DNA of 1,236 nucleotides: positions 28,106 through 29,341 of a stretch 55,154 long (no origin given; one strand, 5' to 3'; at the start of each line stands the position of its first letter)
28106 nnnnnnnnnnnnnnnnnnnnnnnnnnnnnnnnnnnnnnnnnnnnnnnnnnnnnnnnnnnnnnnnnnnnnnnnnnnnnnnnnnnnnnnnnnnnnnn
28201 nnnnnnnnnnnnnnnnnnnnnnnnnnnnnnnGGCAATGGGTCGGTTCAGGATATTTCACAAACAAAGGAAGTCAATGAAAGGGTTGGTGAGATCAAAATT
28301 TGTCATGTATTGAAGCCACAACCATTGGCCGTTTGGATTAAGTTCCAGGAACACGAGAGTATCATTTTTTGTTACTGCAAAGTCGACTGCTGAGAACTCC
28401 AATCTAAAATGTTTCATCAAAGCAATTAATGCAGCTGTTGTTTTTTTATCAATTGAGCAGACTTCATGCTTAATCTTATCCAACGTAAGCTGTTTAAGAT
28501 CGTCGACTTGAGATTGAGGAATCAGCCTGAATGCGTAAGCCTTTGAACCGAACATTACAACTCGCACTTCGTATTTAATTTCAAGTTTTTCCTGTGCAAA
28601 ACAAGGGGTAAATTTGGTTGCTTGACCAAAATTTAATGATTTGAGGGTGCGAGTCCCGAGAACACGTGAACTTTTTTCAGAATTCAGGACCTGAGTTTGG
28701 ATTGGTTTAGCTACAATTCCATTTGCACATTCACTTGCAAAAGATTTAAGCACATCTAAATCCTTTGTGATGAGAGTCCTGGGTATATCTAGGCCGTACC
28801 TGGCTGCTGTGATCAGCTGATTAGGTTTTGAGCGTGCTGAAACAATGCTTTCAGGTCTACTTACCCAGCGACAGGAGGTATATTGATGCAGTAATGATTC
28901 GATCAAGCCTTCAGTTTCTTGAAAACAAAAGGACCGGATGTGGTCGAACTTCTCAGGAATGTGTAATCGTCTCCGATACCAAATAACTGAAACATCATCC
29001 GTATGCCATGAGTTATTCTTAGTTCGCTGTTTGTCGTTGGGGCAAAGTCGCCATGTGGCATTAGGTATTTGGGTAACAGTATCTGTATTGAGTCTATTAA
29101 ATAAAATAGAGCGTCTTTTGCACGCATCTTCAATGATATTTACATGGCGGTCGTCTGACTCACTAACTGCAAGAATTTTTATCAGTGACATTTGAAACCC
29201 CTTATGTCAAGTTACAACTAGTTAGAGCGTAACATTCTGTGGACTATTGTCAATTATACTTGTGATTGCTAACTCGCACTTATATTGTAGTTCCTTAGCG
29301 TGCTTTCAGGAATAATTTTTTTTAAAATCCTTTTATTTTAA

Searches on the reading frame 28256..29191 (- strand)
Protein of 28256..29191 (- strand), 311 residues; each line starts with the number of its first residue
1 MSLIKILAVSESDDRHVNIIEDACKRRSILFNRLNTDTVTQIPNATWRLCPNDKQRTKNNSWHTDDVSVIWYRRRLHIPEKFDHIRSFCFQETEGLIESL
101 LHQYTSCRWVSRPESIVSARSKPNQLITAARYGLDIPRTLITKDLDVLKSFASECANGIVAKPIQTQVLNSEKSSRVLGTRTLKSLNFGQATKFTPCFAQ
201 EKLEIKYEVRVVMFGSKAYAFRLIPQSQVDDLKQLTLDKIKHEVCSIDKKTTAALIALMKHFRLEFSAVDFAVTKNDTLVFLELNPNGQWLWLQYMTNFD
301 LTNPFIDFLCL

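Call 70: search_protein_families(library=pfam, proteins=[window:28256-29191:-], max_evalue=0.001)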
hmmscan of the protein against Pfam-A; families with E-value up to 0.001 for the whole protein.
window:28256-29191:- (311 aa): 1 family
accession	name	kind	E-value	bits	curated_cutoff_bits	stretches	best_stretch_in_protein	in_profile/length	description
PF21068.3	ATPgraspMvdD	-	5.4e-05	23.7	27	1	6-113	2-117/121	MvdD pre-ATP grasp domain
